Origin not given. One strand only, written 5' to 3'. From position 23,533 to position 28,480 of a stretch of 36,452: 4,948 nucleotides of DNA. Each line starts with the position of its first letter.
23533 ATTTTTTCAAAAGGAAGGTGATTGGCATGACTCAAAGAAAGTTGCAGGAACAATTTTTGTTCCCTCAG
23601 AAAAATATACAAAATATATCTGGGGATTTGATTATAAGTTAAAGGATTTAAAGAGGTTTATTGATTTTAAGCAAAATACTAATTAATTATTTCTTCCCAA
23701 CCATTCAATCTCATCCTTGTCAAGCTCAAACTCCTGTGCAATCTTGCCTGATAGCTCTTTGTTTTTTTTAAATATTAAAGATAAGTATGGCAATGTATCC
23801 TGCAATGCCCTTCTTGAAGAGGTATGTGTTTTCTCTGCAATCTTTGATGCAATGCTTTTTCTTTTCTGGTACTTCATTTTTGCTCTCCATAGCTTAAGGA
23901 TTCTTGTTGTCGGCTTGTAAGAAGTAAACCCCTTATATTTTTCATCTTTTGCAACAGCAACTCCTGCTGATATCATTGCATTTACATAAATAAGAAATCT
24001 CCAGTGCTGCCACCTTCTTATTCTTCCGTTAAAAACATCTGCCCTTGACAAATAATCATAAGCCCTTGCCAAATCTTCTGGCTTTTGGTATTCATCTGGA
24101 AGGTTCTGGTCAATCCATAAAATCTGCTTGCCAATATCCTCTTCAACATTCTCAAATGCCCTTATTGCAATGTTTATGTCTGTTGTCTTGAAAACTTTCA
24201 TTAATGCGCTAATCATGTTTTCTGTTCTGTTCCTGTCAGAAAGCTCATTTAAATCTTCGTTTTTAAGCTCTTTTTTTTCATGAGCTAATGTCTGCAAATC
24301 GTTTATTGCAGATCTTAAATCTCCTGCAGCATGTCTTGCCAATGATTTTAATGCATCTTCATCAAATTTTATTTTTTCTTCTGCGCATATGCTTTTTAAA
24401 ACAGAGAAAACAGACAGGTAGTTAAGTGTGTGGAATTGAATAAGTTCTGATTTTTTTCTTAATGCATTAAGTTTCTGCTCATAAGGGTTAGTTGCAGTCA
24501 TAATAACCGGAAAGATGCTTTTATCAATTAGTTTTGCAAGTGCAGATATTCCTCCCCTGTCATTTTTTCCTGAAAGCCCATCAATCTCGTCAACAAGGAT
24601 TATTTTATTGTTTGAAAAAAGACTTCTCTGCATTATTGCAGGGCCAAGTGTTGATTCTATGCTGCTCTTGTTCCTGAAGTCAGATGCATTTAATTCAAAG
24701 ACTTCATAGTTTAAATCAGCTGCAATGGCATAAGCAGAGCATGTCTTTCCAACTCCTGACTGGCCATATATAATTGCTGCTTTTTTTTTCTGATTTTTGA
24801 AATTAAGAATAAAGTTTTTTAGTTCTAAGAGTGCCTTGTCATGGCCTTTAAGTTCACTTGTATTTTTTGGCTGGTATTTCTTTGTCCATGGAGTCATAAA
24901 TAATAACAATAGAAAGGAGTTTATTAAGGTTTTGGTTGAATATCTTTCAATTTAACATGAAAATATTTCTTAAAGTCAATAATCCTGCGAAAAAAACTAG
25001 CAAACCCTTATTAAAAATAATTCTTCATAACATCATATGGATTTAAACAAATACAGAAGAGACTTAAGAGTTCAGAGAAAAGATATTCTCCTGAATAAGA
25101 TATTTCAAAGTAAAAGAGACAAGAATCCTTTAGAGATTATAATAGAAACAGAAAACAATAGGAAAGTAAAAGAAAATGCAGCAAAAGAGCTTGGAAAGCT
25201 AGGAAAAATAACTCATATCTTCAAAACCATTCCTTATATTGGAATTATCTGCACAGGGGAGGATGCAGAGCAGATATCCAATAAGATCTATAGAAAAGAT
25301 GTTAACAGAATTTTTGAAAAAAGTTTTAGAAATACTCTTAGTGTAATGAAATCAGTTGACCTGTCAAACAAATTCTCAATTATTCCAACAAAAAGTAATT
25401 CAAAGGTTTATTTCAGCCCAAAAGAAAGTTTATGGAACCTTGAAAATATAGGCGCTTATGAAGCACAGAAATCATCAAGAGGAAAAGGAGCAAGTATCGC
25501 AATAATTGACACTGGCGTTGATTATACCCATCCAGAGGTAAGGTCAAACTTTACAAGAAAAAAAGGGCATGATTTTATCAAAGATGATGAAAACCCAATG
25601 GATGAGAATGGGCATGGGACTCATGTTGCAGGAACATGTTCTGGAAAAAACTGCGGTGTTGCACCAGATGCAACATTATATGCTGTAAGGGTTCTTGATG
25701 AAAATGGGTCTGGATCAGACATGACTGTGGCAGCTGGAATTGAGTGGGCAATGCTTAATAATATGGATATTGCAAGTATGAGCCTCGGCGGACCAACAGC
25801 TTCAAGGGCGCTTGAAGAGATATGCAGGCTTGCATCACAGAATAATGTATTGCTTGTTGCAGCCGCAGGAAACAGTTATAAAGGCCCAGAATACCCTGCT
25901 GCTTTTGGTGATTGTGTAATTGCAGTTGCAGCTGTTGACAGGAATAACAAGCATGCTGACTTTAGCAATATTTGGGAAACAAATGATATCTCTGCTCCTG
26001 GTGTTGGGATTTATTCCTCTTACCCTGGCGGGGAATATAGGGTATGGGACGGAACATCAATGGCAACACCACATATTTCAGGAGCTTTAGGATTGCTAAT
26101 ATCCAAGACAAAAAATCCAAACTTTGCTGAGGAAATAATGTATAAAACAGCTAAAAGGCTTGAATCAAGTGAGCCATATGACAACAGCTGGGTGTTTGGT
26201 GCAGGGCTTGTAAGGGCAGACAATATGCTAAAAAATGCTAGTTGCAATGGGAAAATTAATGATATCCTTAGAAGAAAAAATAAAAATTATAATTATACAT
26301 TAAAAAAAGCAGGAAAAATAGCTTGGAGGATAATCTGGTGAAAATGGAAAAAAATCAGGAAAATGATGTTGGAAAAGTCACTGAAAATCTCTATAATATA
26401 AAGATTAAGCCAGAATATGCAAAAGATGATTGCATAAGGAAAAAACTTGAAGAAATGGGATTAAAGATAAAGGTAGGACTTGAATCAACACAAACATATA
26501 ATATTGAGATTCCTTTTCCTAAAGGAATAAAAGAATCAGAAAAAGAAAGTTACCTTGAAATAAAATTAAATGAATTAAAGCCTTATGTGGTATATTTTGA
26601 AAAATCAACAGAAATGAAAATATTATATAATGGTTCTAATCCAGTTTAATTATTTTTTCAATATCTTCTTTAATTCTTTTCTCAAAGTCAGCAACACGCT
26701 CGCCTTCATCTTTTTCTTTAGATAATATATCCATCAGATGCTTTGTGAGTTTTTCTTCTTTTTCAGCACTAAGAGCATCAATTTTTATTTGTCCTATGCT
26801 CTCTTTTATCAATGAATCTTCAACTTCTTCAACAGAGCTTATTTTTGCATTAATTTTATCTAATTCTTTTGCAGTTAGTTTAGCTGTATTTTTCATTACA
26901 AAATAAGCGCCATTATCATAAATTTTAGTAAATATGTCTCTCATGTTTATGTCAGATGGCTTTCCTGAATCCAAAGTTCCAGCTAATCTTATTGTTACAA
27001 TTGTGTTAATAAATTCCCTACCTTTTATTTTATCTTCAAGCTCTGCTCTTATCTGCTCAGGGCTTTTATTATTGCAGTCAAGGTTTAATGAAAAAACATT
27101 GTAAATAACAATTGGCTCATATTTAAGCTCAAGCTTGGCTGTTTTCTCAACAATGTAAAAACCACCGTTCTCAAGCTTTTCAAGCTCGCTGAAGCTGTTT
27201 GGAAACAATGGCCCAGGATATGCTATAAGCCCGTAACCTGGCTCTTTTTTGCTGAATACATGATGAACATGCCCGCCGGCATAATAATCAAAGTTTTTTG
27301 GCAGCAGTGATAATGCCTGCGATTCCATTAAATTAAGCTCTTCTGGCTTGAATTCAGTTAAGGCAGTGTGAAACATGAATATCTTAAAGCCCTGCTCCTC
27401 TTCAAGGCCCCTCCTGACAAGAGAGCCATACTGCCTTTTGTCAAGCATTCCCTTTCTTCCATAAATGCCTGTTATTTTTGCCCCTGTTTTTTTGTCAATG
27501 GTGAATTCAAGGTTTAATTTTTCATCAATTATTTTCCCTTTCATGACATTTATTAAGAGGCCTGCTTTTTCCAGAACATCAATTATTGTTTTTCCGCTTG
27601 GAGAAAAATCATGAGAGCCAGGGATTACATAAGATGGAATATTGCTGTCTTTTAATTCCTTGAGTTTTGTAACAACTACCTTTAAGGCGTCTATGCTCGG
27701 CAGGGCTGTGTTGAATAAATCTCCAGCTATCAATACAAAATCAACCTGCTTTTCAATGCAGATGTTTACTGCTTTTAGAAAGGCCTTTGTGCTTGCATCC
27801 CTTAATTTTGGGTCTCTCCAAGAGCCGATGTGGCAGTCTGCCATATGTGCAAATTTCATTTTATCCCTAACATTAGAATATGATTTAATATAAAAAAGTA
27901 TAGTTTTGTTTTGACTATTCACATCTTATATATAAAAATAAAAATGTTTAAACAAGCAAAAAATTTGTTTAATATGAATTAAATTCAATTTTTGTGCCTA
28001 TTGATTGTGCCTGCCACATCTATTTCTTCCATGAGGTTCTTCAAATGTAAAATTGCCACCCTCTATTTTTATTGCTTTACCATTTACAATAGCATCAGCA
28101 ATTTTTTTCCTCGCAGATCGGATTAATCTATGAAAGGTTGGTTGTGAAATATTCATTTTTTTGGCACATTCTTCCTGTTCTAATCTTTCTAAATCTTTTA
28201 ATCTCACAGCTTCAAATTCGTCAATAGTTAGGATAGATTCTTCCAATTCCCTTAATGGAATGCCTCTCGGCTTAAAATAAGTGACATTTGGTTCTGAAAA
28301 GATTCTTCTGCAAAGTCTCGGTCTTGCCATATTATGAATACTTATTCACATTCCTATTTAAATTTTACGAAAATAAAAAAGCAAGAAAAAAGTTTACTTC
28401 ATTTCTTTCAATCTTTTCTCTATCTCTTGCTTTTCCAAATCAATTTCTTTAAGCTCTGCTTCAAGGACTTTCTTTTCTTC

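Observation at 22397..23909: Two-gene orphan cassette inserted at the 3' end of rfcL, bracketed by ~220-bp direct repeats with a 152-bp perfect core (att-like)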

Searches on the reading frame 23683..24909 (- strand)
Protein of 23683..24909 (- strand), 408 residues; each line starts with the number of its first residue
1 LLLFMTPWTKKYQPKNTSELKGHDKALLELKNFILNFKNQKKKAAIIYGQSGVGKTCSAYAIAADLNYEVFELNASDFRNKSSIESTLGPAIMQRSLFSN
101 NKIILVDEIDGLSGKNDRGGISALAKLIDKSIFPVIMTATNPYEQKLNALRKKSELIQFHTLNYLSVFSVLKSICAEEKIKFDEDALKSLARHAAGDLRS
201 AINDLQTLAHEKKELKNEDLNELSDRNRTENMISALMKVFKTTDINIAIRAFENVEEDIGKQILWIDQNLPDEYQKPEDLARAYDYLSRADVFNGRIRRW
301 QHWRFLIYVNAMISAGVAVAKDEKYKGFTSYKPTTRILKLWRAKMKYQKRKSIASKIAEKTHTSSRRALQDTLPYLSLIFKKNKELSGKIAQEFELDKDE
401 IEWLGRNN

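Call 7: search_protein_families(library=pfam, proteins=[window:23683-24909:-], max_evalue=0.1)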
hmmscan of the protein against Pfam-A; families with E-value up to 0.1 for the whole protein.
window:23683-24909:- (408 aa): 21 families
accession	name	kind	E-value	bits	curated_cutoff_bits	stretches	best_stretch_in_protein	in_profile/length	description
PF00004.35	AAA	-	3.2e-14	53.9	21.2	1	46-152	2-121/131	ATPase family associated with various cellular activities (AAA)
PF21960.2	RCF1-5-like_lid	-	1.5e-10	41.3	27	1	169-209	1-42/43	RCF1/5-like, AAA+ ATPase lid domain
PF25361.1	AAA_lid_RFC1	-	3.7e-08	33.2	34.9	1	169-219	6-56/59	RFC1-like, AAA+ ATPase lid domain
PF16193.11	AAA_assoc_2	-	4.8e-06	27.2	34.3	1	177-226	2-57/81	AAA C-terminal domain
PF22608.2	DNAX_ATPase_lid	-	9.2e-06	25.8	27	1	170-201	5-36/49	DNA polymerase III clamp loader subunit, ATPase lid domain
PF03215.21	Rad17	-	2.5e-05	24.7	23.8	1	7-86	8-90/186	Rad17 P-loop domain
PF13173.12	AAA_14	-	4.7e-05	23.8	27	1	42-142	2-100/129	AAA domain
PF13401.12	AAA_22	-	0.00012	22.8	27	1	41-89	4-55/130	AAA domain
PF00910.28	RNA_helicase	-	0.0012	19.8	21.5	1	46-139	2-86/105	RNA helicase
PF20720.3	nSTAND3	-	0.0022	18.1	27.2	1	40-73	15-48/155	Novel STAND NTPase 3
PF01695.23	IstB_IS21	-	0.0032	17.4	24.1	1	36-145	87-198/238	IstB-like ATP binding protein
PF05496.18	RuvB_N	-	0.01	16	27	1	14-113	3-97/159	Holliday junction DNA helicase RuvB P-loop domain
PF12775.13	AAA_7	-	0.013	15.4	25.8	1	32-86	23-77/181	P-loop containing dynein motor region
PF00270.35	DEAD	-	0.014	15.6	26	0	94-142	111-161/167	DEAD/DEAH box helicase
PF07728.20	AAA_5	-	0.033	14.6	22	0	46-90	3-48/139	AAA domain (dynein-related subfamily)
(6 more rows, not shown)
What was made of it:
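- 23683..24909 (-): RFC large-subunit gene, the right flank and the recombination anchor. Pfam AAA, RFC1-5-like lid, Rad17 (call 7).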

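Call 22: find_related_loci(query=window:23683-24909:-, collection=genome_contigs, flank=8000)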
Query window:23683-24909:- (408 aa) in genome_contigs; peptide patterns used: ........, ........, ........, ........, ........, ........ (x = any residue, [..] = any of these).
256 stretches matched a pattern; 18 encode a relative of the query (tblastn E <= 1e-3); 18 distinct loci.
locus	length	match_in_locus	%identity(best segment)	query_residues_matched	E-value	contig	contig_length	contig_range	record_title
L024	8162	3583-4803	94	1-407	0e+0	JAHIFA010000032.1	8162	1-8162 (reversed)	MAG: Nanoarchaeota archaeon isolate KR11_0.1_MetaG.mb.55 KR11_0.1_MetaG.mb.55_k141_251687, whole genome shotgun sequence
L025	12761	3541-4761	92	1-407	0e+0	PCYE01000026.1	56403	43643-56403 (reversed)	MAG: Candidatus Woesearchaeota archaeon CG10_big_fil_rev_8_21_14_0_10_33_12 CG10_8_21_14_0.10_scaffold_1129_c, whole gen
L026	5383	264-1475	88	1-404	0e+0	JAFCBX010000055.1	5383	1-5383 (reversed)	MAG: Methanosarcinales archaeon isolate AB_1215_Bin_111 AB_1215_Bin_111.fna_scaffold_36203, whole genome shotgun sequenc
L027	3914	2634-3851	87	1-406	0e+0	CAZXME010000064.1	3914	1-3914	MAG TPA_asm: uncultured Methanosarcinales archaeon isolate SRP191223_co1_28 genome assembly, contig: NODE_35870_length_3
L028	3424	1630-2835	86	5-406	0e+0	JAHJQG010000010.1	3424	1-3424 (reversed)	MAG: Nanoarchaeota archaeon isolate OS_PC_MetaG.mb.100 OS_PC_MetaG.mb.100_k141_54525, whole genome shotgun sequence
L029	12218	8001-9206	70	1-406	0e+0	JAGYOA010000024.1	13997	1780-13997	Candidatus Woesearchaeota archaeon isolate M55A3 24, whole genome shotgun sequence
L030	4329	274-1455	64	7-404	5e-178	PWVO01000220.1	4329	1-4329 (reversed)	MAG: Candidatus Woesearchaeota archaeon isolate CSSed11_301m CS-Sed11-C48772, whole genome shotgun sequence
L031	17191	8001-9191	59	5-404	8e-158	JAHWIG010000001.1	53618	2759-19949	MAG: Candidatus Woesearchaeota archaeon isolate Yap5000.bin1.9 contig_107, whole genome shotgun sequence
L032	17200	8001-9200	57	7-406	7e-154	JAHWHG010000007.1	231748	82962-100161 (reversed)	MAG: Candidatus Woesearchaeota archaeon isolate FT2_348 k127_30079795, whole genome shotgun sequence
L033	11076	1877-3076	55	3-404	6e-153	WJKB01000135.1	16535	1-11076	MAG: Candidatus Woesearchaeota archaeon isolate Bin_568 k141_4764011, whole genome shotgun sequence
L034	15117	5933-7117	55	8-404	2e-149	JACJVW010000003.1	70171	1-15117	MAG: Candidatus Woesearchaeota archaeon isolate HK-STAS-Nano-5 HK-STAS-Nano-5_3, whole genome shotgun sequence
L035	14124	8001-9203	55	4-406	1e-146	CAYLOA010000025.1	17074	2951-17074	MAG TPA_asm: uncultured Methanosarcinales archaeon isolate binchicken_co48_37 genome assembly, contig: NODE_5339_length_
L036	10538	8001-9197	54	5-404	4e-146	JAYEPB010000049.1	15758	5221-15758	MAG: Nanoarchaeota archaeon isolate MAG014 MAG014_49, whole genome shotgun sequence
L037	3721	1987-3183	54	5-404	5e-151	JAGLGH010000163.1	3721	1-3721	MAG: Nanoarchaeota archaeon isolate RS_10_27 ROV157_10.bin.27.fa_163, whole genome shotgun sequence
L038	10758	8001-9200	50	4-404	2e-139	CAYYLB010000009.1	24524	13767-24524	MAG TPA_asm: uncultured Methanosarcinales archaeon isolate binchicken_co38_1359 genome assembly, contig: NODE_4211_lengt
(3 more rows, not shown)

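Call 34: search_protein_families(library=pfam, proteins=[L025:9387-9965:-, L025:8786-9367:+, L025:6340-6834:+], max_evalue=0.01)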
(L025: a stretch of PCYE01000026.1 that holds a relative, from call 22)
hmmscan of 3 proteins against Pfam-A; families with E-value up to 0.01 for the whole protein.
L025:9387-9965:- (192 aa): 1 family
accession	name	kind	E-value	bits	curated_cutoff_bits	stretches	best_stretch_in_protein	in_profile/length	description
PF20600.3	ExoX-like_C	-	0.005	16.7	26.5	0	171-189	9-27/30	Exodeoxyribonuclease X-like C-terminal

L025:8786-9367:+ (193 aa): 2 families
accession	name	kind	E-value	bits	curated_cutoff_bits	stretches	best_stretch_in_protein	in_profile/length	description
PF00293.34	NUDIX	-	1.6e-15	57.7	21.1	1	50-162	6-119/134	NUDIX domain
PF22327.2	Nudt16-like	-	0.00024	21.5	27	1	49-133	12-95/161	U8 snoRNA-decapping enzyme-like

L025:6340-6834:+ (164 aa): 0 families

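Call 38: find_homologous_proteins(query=window:23683-24909:-, max_evalue=1e-100)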
Query window:23683-24909:- (408 aa): 1634 proteins with E <= 1e-100 among 8000 candidates; the best 120 are listed.
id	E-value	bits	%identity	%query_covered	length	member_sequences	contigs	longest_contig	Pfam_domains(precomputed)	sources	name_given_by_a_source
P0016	4.2e-244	828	92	99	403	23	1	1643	PF16193.12,PF25361.2,PF00004.36,PF22608.3,PF21960.3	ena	-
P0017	9.3e-241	817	92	98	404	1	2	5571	PF13173.13,PF25361.2,PF00004.36,PF21960.3,PF03215.22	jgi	-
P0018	1.5e-240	816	90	99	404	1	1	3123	PF13173.13,PF25361.2,PF00004.36,PF21960.3,PF03215.22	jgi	-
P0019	3.2e-240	815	92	98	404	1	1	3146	PF13173.13,PF25361.2,PF00004.36,PF21960.3,PF03215.22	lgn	-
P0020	8.6e-239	810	89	99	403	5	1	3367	PF13173.13,PF25361.2,PF00004.36,PF21960.3,PF03215.22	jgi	-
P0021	3.2e-237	805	89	98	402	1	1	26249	PF25361.2,PF00004.36,PF21960.3,PF03215.22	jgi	-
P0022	1.8e-236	802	88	98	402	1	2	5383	PF13173.13,PF25361.2,PF00004.36,PF21960.3,PF03215.22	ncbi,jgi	-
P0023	3.4e-236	802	88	98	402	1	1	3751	PF13173.13,PF25361.2,PF00004.36,PF21960.3,PF03215.22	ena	-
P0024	8.4e-235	797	87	99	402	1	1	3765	PF13173.13,PF25361.2,PF00004.36,PF21960.3,PF03215.22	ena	-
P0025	1.8e-234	796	88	99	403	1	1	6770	PF13173.13,PF16193.12,PF25361.2,PF00004.36,PF22608.3,PF21960.3,PF03215.22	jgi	-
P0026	6.1e-234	794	89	98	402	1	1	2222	PF13173.13,PF16193.12,PF25361.2,PF00004.36,PF21960.3,PF03215.22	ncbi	-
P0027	6.1e-234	794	88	99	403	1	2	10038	PF13173.13,PF16193.12,PF25361.2,PF00004.36,PF22608.3,PF21960.3,PF03215.22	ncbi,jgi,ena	-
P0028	6.5e-234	794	88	98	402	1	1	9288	PF13173.13,PF16193.12,PF25361.2,PF00004.36,PF13401.13,PF21960.3,PF03215.22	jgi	-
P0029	3.4e-233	792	88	98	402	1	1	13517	PF13173.13,PF16193.12,PF25361.2,PF00004.36,PF21960.3,PF03215.22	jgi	-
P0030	4.8e-233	791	88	98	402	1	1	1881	PF25361.2,PF00004.36,PF21960.3,PF03215.22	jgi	-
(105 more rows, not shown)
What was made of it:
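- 23683..24909 (-): Named homologues in call 38.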

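Call 39: list_cluster_members(proteins=[P0016, window:23683-24897:-])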
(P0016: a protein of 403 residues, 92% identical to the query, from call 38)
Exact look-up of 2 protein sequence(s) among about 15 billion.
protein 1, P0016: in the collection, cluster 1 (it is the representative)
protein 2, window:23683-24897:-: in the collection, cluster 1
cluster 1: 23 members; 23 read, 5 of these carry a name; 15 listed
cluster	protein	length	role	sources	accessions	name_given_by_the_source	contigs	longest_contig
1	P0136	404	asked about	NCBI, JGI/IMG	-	-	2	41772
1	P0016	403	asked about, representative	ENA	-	-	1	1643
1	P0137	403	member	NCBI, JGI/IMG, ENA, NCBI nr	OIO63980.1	hypothetical protein AUJ83_00440 [Candidatus Woesearchaeota archaeon CG1_02_33_12] | MAG: hypothetical protein AUJ83_00440 [Candidatus Woesearchaeota archaeon CG1_02_33_12]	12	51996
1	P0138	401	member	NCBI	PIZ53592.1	AAA family ATPase, partial [Candidatus Woesearchaeota archaeon ...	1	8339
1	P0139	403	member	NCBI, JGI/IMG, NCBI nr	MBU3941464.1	MAG: replication factor C large subunit [Nanoarchaeota archaeon] | replication factor C large subunit [Nanoarchaeota archaeon]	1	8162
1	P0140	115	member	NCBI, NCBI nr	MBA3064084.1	AAA family ATPase, partial [Candidatus Woesearchaeota archaeon] | AAA family ATPase [Candidatus Woesearchaeota archaeon]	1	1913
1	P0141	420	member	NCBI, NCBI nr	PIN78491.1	AAA family ATPase [Candidatus Woesearchaeota archaeon CG10_big_fil_rev_8_21_14_0_10_33_12] | MAG: AAA family ATPase [Candidatus Woesearchaeota archaeon ...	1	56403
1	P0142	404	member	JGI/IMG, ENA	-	-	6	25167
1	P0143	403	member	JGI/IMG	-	-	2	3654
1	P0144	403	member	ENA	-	-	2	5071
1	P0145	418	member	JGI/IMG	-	-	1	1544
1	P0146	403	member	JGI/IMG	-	-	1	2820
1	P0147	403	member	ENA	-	-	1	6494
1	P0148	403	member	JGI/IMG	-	-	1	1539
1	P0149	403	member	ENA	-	-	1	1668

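Call 42: find_encoding_contigs(protein=P0018, flank=10000)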
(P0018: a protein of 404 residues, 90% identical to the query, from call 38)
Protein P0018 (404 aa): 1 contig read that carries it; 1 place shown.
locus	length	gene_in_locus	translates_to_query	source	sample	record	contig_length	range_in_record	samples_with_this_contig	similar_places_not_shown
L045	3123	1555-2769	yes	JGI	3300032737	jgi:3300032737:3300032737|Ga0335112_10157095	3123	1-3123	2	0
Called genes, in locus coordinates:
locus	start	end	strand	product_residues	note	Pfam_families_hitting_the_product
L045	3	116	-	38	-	?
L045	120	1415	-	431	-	PF00082:Peptidase_S8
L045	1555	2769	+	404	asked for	PF03215:Rad17 (weak), PF13173:AAA_14 (weak), PF00004:AAA, PF21960:RCF1-5-like_lid, PF25361:AAA_lid_RFC1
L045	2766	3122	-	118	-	?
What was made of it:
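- It instead has RFC-L(...GRNN) followed by ORF189 (call 42).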

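Call 43: find_encoding_contigs(protein=P0017, flank=10000)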
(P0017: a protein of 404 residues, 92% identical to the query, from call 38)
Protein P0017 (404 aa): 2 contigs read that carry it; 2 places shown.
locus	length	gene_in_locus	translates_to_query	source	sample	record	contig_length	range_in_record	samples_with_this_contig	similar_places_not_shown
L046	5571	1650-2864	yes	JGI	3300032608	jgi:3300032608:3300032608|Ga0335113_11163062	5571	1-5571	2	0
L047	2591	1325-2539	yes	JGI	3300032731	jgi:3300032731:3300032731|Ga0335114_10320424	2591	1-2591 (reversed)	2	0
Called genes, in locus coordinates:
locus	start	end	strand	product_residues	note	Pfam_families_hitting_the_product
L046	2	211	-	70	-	?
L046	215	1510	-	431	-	PF00082:Peptidase_S8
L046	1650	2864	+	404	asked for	PF03215:Rad17 (weak), PF13173:AAA_14 (weak), PF00004:AAA, PF21960:RCF1-5-like_lid, PF25361:AAA_lid_RFC1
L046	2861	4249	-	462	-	PF07690:MFS_1, PF12832:MFS_1_like, PF00083:Sugar_tr (weak), PF07690:MFS_1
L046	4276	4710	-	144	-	PF09835:DUF2062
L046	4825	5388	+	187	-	PF00293:NUDIX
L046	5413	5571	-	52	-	?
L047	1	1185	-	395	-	?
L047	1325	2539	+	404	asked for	PF03215:Rad17 (weak), PF13173:AAA_14 (weak), PF00004:AAA, PF21960:RCF1-5-like_lid, PF25361:AAA_lid_RFC1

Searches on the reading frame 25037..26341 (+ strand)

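Call 7: search_protein_families(library=pfam, proteins=[window:25037-26341:+], max_evalue=0.1)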
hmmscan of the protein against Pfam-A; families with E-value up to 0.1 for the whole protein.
window:25037-26341:+ (434 aa): 2 families
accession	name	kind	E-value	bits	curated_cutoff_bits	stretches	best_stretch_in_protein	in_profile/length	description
PF00082.27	Peptidase_S8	-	4.7e-51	174.2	21.8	1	149-371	1-272/288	Subtilase family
PF09902.14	DUF2129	-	0.061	13.8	22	0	48-101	13-66/70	Uncharacterized protein conserved in bacteria (DUF2129)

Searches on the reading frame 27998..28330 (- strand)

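Call 85: search_protein_families(library=pfam, proteins=[window:27998-28330:-], max_evalue=0.00001)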
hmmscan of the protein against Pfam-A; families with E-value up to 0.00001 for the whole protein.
window:27998-28330:- (110 aa): 2 families
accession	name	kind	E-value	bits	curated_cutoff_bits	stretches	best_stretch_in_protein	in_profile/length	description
PF02001.22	DUF134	-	8.9e-30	103.6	27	1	2-95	5-96/98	Protein of unknown function DUF134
PF08281.18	Sigma70_r4_2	-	9.5e-07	28.8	25.7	1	34-77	11-54/54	Sigma-70, region 4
